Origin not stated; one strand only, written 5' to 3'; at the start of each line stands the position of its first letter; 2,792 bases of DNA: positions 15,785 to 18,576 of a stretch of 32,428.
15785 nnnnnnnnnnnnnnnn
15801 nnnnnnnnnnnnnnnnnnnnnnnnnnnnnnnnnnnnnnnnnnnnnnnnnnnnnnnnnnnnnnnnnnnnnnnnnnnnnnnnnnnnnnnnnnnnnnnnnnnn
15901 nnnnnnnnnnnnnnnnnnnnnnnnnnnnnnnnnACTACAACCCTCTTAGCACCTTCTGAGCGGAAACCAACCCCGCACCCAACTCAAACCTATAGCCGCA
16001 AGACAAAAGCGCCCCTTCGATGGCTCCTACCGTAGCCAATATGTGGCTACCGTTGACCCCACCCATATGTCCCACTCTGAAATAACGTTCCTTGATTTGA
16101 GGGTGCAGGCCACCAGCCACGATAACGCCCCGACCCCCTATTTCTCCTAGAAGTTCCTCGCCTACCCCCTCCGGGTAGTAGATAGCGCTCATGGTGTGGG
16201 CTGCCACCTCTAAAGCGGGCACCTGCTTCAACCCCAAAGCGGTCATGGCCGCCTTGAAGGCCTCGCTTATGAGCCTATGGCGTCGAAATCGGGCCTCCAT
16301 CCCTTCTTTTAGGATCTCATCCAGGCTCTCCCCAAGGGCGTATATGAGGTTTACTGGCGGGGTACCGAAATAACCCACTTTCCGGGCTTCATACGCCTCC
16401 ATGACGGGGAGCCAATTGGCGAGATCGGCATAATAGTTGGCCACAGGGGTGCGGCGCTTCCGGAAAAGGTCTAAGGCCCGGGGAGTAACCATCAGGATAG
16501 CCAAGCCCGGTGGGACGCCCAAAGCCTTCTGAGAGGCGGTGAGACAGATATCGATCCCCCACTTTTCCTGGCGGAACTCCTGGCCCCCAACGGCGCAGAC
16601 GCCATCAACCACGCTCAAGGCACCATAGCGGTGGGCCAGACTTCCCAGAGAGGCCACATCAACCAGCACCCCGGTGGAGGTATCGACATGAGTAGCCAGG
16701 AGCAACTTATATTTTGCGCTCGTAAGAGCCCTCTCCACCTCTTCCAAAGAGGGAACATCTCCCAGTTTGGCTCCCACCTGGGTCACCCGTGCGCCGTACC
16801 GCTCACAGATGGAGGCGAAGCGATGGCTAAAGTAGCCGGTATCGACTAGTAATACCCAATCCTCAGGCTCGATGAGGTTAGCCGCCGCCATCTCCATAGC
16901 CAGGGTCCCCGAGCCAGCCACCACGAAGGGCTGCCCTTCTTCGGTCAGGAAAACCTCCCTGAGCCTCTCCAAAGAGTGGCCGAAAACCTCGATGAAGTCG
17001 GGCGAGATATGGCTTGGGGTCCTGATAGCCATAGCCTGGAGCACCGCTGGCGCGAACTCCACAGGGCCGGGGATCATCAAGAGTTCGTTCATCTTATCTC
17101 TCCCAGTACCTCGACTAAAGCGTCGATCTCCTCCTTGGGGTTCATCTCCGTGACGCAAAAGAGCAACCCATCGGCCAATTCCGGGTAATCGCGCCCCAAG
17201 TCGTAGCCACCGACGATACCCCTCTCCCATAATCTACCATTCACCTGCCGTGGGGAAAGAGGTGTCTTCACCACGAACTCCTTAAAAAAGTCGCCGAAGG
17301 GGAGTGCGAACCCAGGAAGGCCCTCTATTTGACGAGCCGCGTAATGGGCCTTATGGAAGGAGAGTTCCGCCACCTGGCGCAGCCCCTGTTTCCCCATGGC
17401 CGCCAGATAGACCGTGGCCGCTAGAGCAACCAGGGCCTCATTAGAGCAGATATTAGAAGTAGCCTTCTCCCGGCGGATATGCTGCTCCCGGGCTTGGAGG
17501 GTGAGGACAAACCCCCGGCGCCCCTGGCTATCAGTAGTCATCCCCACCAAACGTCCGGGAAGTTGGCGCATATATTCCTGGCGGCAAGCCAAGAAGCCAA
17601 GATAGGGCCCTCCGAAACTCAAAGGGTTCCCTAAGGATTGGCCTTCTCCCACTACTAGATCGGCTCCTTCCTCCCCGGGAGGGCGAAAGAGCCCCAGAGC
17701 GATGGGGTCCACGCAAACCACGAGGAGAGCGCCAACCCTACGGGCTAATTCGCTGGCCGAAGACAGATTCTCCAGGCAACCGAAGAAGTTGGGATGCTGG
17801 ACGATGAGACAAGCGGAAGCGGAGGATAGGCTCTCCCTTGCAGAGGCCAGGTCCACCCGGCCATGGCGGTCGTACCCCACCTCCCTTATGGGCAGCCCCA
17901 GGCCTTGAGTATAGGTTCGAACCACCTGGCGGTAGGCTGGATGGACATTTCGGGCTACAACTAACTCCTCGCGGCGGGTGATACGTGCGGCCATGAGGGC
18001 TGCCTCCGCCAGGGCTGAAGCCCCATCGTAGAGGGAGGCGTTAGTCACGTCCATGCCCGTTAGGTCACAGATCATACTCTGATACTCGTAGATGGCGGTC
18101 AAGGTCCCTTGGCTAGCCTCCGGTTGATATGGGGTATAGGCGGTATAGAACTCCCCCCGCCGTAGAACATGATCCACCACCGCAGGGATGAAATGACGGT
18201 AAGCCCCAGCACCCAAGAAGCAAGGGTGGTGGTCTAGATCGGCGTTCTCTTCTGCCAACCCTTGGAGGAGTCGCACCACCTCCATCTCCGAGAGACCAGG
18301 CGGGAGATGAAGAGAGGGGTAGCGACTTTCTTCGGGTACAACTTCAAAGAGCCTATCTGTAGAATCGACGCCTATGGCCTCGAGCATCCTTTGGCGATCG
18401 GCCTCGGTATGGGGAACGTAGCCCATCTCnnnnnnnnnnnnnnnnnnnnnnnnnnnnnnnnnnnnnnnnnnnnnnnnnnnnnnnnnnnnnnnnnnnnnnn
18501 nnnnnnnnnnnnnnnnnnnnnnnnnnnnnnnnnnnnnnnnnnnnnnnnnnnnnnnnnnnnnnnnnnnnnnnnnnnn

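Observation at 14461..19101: Non-canonical glycine-cleavage operon: gcvH, small Cys protein, gcvPA, aminotransferase, gcvPB, with no gcvT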

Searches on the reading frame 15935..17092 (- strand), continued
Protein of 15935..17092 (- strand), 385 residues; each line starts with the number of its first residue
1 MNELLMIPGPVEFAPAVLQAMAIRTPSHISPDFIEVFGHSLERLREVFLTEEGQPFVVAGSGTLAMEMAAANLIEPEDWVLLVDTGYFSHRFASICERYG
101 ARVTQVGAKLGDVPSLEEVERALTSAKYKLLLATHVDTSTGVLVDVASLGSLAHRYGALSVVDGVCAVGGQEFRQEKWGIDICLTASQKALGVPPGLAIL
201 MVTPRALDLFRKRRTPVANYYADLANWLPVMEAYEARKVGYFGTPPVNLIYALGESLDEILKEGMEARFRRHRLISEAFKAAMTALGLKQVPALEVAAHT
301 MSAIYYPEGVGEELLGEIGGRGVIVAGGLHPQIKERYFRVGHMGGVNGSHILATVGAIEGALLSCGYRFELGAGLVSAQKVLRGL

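Call 63: search_protein_families(library=pfam, proteins=[L100:1190-1576:+], max_evalue=0.001)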
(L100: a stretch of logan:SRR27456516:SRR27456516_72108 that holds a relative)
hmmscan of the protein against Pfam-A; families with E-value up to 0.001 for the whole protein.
L100:1190-1576:+ (128 aa): 1 family
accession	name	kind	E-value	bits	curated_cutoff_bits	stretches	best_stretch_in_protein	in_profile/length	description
PF12643.12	MazG-like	-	2.5e-12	47.3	27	1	35-119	2-84/85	MazG-like family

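Call 72: search_protein_families(library=ncbifam, proteins=[L008:7412-8506:+], max_evalue=0.00001)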
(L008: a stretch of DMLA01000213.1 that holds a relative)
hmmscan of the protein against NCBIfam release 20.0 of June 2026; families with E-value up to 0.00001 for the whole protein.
L008:7412-8506:+ (364 aa): 8 families
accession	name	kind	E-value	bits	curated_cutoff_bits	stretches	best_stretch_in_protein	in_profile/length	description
NF001567.0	PRK00389.1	subfamily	2.4e-139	464.3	300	1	2-361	3-357/359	glycine cleavage system aminomethyltransferase GcvT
TIGR00528.1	gcvT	equivalog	1e-125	419.4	235.85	1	2-358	1-361/362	glycine cleavage system aminomethyltransferase GcvT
NF010093.0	PRK13579.1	equivalog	1.8e-101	339.6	459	1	2-360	9-367/371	glycine cleavage system aminomethyltransferase GcvT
NF053776.1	TmaoDeMthMsil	equivalog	6.7e-68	229.9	1100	1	5-361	388-758/763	trimethylamine N-oxide demethylase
TIGR01372.1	soxA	subfamily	3.2e-52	177.5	1164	1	3-360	608-990/996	sarcosine oxidase subunit alpha family protein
NF009133.0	PRK12486.1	equivalog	1.7e-41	142.4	410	1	3-353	13-365/369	dimethylsulfoniopropionate demethylase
NF047633.1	SyrngDmethDesA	equivalog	4.5e-20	71.6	800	1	27-232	30-246/453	syringate O-demethylase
NF047885.1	VanMgalDeMLigM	equivalog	3.1e-19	69.3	580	1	26-232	28-247/461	vanillate/3-O-methylgallate O-demethylase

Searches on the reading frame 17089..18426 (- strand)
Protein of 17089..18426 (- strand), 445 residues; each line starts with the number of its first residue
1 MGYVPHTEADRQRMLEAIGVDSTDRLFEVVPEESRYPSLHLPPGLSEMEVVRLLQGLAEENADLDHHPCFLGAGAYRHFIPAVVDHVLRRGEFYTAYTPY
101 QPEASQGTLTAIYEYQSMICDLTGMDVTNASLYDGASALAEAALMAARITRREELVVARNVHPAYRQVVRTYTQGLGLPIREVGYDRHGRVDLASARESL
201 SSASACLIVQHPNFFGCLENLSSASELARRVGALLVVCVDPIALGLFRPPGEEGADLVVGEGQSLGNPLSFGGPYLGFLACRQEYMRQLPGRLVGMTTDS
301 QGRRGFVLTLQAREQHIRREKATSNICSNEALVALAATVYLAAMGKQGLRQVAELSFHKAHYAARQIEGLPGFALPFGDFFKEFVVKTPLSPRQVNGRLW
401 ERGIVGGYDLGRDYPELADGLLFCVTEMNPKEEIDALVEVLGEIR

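Call 3: search_protein_families(library=pfam, proteins=[window:17089-18426:-], max_evalue=0.01)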
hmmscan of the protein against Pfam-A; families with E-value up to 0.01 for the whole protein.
window:17089-18426:- (445 aa): 2 families
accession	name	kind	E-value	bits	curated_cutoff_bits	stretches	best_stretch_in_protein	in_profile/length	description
PF02347.22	GDC-P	-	2.7e-128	428.9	26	1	3-441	3-429/429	Glycine cleavage system P-protein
PF00266.25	Aminotran_5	-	3.1e-05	23.6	21.5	1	141-238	76-175/371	Aminotransferase class-V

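Call 4: search_protein_families(library=ncbifam, proteins=[window:17089-18426:-], max_evalue=0.01)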
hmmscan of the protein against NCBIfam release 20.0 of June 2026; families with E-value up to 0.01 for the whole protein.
window:17089-18426:- (445 aa): 6 families
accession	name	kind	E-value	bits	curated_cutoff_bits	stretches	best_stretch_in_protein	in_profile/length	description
NF001696.0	PRK00451.1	equivalog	1e-193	644.3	364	1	1-444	2-445/447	aminomethyl-transferring glycine dehydrogenase subunit GcvPA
TIGR00461.1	gcvP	equivalog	7.5e-79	265.5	859.2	1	7-387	6-377/939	aminomethyl-transferring glycine dehydrogenase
NF003346.0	PRK04366.1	equivalog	4.3e-29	101.6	441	1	35-444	45-451/487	aminomethyl-transferring glycine dehydrogenase subunit GcvPB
TIGR01976.1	am_tr_V_VC1184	hypoth_equivalog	0.00021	20.7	352.35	1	145-301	99-251/401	cysteine desulfurase-like protein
TIGR03402.1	FeS_nifS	equivalog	0.00027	19.8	530.75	1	143-234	78-168/379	cysteine desulfurase NifS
TIGR01325.1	O_suc_HS_sulf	equivalog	0.0011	17.6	510.05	1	119-263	63-199/380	O-succinylhomoserine sulfhydrylase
